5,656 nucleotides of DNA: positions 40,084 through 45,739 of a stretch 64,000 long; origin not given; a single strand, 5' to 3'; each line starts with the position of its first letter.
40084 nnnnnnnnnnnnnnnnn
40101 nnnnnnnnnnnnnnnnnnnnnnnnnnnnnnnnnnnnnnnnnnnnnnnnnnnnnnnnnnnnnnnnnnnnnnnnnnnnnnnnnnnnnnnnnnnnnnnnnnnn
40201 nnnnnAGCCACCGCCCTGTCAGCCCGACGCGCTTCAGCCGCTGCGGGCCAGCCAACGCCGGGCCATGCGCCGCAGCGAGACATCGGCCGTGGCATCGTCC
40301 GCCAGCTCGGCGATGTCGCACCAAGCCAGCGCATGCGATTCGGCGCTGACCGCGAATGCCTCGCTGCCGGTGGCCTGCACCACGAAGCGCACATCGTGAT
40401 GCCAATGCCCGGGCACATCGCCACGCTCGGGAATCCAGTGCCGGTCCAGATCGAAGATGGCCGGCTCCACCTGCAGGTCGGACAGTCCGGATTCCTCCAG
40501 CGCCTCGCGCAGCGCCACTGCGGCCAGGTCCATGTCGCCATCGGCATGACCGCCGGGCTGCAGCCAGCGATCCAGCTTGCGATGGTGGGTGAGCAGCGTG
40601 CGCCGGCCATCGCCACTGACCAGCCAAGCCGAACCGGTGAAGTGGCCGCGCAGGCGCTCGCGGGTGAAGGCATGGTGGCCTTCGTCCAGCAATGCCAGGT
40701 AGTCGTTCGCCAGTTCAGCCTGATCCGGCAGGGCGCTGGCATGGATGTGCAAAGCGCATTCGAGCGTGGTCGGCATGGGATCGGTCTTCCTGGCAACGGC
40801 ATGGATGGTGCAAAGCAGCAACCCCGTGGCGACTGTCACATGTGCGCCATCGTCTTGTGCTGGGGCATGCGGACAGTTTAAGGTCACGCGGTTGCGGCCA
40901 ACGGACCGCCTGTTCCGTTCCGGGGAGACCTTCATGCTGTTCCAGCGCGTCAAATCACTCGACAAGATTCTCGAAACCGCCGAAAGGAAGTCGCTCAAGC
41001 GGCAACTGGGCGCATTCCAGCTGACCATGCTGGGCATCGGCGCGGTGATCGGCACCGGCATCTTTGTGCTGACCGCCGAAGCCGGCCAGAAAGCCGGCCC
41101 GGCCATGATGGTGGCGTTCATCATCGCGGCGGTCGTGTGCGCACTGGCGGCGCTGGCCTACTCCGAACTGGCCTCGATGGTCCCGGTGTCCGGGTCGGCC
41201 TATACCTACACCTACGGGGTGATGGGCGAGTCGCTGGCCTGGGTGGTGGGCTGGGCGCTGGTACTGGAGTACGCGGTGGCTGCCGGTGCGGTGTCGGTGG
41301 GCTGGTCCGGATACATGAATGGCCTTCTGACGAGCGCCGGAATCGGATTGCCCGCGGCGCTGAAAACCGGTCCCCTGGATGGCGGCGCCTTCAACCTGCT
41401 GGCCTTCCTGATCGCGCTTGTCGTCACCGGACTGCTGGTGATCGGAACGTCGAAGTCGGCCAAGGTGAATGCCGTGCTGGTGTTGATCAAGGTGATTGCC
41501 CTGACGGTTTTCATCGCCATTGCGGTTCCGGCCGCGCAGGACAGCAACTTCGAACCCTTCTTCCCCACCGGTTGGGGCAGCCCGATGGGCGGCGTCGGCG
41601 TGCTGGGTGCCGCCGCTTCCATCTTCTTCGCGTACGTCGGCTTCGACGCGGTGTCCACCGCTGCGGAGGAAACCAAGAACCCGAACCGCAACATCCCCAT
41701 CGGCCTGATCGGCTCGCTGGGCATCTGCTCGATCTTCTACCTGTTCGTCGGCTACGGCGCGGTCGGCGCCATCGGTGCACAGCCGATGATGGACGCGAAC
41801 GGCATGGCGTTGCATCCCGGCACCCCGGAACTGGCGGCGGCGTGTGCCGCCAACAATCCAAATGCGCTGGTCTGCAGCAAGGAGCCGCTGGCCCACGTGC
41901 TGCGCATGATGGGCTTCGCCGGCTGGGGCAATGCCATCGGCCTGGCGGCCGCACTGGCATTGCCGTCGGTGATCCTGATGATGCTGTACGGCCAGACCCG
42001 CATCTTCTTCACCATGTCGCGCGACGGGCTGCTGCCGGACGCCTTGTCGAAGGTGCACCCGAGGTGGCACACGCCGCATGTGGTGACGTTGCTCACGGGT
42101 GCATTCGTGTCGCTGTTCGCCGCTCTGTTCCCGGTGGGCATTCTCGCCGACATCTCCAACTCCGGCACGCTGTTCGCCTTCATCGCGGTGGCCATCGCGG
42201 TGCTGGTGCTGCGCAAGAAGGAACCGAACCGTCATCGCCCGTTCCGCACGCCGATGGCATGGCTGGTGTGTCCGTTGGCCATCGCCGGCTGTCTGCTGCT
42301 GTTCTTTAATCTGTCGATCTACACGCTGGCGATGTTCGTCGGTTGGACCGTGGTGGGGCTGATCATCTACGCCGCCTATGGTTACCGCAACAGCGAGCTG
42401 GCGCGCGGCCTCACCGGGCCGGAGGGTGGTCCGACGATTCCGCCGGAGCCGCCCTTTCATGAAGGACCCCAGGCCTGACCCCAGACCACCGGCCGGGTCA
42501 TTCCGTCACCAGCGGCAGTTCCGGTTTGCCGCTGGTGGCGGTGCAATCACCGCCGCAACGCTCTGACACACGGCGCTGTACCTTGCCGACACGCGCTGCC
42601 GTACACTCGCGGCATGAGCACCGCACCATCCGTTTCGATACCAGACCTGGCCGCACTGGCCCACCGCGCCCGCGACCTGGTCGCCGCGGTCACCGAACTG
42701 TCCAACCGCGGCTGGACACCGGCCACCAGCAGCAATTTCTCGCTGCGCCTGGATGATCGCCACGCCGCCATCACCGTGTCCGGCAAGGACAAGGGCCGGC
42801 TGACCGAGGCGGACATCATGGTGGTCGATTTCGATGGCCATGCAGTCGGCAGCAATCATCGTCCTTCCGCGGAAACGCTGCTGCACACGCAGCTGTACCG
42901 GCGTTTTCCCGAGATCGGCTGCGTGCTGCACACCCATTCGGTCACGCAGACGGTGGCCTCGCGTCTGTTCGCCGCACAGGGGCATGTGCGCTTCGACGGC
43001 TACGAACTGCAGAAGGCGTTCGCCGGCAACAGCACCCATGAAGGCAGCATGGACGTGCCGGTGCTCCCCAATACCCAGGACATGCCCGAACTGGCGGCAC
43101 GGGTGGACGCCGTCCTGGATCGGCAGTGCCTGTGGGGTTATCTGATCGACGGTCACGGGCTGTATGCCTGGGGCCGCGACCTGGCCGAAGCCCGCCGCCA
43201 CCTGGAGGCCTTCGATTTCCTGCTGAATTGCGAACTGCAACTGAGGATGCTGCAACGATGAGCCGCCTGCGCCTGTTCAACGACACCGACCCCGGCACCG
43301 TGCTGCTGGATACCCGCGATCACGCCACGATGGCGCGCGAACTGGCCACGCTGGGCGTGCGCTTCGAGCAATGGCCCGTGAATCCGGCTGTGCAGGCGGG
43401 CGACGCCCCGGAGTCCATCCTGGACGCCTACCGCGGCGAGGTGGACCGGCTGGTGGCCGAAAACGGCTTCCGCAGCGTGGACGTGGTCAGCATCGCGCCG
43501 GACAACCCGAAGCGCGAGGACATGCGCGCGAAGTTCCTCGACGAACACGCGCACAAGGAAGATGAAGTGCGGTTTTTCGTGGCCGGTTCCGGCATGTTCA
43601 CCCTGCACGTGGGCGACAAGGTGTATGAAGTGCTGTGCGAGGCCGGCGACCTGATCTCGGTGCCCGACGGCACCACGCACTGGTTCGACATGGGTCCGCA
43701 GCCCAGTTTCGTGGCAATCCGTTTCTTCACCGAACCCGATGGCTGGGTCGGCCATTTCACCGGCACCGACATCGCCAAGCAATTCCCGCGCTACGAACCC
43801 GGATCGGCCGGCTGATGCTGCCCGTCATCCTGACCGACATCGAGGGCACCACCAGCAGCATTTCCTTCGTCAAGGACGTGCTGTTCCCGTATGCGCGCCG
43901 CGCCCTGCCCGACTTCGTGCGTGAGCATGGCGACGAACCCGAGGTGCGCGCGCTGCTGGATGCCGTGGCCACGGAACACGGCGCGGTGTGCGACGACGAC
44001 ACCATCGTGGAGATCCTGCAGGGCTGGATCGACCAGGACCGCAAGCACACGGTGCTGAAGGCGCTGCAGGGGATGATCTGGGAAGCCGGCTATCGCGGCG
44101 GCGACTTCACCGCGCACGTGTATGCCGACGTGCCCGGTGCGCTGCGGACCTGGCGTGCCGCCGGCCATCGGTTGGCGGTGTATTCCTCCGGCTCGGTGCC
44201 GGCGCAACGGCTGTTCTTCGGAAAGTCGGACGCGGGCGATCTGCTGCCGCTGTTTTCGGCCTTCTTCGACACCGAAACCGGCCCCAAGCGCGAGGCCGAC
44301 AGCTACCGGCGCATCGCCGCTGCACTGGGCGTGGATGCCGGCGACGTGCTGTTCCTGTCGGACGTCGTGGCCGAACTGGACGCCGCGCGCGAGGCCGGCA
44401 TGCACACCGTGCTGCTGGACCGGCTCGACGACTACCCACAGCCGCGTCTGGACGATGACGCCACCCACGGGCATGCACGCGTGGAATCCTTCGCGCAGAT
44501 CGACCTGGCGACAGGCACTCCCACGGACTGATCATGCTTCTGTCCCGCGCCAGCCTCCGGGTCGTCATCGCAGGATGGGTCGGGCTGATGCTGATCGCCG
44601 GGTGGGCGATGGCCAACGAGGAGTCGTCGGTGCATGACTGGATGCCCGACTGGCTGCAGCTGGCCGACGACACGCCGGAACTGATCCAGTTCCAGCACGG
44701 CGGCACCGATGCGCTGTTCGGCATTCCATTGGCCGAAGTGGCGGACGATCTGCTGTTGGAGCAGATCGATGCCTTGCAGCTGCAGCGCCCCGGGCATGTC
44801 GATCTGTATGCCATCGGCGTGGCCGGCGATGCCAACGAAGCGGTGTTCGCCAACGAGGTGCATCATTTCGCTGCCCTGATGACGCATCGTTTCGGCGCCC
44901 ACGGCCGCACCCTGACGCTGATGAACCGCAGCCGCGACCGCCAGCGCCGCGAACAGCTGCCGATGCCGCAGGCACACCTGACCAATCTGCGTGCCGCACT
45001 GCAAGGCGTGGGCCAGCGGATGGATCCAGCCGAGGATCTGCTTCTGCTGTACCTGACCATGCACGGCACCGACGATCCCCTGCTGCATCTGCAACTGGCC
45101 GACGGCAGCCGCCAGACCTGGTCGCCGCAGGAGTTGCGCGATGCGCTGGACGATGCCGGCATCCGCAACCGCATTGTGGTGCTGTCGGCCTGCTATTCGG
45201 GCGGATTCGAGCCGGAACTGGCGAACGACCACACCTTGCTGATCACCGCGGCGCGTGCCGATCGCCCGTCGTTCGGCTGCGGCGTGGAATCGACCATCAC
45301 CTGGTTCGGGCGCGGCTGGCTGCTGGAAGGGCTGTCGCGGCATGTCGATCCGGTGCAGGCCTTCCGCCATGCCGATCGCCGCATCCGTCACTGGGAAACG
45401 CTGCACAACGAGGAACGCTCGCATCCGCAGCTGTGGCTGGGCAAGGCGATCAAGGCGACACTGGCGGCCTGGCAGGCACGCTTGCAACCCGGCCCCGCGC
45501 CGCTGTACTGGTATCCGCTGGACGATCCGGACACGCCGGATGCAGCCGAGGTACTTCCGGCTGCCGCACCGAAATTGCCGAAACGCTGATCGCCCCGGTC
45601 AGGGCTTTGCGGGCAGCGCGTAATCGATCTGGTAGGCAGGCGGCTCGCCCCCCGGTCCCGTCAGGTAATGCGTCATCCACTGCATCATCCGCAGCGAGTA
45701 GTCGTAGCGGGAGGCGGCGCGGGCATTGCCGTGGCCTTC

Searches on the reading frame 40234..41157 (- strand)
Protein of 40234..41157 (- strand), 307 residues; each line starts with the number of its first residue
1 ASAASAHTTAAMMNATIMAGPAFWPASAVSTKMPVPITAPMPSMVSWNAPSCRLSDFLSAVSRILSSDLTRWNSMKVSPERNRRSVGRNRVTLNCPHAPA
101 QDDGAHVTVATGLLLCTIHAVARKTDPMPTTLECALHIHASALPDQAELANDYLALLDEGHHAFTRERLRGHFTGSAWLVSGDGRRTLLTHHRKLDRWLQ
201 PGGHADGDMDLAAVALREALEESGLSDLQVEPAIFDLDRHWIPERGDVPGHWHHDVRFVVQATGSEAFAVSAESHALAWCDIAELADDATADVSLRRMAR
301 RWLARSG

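Call 66: search_protein_families(library=pfam, proteins=[window:40234-41157:-], max_evalue=0.01)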
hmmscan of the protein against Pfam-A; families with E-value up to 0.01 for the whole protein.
window:40234-41157:- (307 aa): 1 family
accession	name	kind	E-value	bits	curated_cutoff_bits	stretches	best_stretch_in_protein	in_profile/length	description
PF00293.34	NUDIX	-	1.1e-09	38.8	21.1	1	178-292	9-124/134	NUDIX domain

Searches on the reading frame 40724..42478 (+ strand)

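Call 32: search_protein_families(library=pfam, proteins=[window:40724-42478:+], max_evalue=0.001)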
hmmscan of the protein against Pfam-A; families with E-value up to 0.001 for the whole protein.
window:40724-42478:+ (584 aa): 3 families
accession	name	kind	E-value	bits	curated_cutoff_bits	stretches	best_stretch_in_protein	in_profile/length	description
PF13520.12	AA_permease_2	-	3.3e-52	178.3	27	1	95-544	1-418/427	Amino acid permease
PF00324.27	AA_permease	-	1e-40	140.3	24.6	1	100-535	2-425/470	Amino acid permease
PF13906.12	AA_permease_C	-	0.0002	21.9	27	1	507-557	1-51/51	C-terminus of AA_permease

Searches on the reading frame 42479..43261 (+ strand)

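Call 32: search_protein_families(library=pfam, proteins=[window:42479-43261:+], max_evalue=0.001)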
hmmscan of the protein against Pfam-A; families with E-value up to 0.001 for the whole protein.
window:42479-43261:+ (260 aa): 1 family
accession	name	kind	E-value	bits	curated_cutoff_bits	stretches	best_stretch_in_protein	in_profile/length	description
PF00596.27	Aldolase_II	-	1.3e-41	142.9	22.2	1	66-251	2-181/183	Class II Aldolase and Adducin N-terminal domain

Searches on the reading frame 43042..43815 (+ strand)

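Call 32: search_protein_families(library=pfam, proteins=[window:43042-43815:+], max_evalue=0.001)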
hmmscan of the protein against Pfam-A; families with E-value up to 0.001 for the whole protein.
window:43042-43815:+ (257 aa): 2 families
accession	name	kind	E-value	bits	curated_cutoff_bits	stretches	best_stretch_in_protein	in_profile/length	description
PF03079.20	ARD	-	8e-34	117.6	27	1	86-236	13-156/157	ARD/ARD' family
PF07883.17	Cupin_2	-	9.9e-06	25.6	27.2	1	168-215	13-56/70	Cupin domain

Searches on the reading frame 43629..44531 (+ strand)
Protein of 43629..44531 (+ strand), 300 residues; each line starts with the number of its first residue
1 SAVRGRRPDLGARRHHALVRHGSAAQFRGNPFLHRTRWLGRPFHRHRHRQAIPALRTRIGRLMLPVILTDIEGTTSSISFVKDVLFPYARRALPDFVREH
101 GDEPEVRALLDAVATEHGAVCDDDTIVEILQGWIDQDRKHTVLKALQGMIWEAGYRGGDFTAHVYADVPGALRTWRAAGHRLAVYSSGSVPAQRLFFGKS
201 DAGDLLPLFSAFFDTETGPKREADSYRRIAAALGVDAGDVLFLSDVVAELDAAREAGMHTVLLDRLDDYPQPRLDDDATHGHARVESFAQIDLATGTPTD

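Call 32: search_protein_families(library=pfam, proteins=[window:43629-44531:+], max_evalue=0.001)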
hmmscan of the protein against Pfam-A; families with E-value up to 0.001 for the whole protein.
window:43629-44531:+ (300 aa): 2 families
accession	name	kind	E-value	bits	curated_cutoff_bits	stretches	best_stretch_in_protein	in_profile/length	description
PF00702.32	Hydrolase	-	7.7e-11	43.2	26.4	1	66-257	3-191/191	haloacid dehalogenase-like hydrolase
PF13419.12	HAD_2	-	0.0002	22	23.8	1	162-262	78-177/178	Haloacid dehalogenase-like hydrolase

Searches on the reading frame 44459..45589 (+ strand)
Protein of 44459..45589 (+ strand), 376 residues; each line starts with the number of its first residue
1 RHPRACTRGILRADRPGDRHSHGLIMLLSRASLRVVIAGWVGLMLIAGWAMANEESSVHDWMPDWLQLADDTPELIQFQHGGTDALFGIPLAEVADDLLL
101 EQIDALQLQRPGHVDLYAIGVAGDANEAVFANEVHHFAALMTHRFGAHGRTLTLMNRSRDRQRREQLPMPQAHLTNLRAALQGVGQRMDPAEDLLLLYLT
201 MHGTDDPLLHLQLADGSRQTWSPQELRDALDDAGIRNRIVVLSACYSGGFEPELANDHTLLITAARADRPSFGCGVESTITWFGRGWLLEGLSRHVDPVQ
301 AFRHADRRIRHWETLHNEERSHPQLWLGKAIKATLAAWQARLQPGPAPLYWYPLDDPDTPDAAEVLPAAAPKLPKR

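Call 32: search_protein_families(library=pfam, proteins=[window:44459-45589:+], max_evalue=0.001)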
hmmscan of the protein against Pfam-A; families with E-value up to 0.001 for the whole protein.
window:44459-45589:+ (376 aa): 1 family
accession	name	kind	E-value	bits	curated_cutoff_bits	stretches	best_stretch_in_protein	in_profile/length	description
PF01650.23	Peptidase_C13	-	2.3e-21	76.9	22.8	1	190-329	106-254/258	Peptidase C13 family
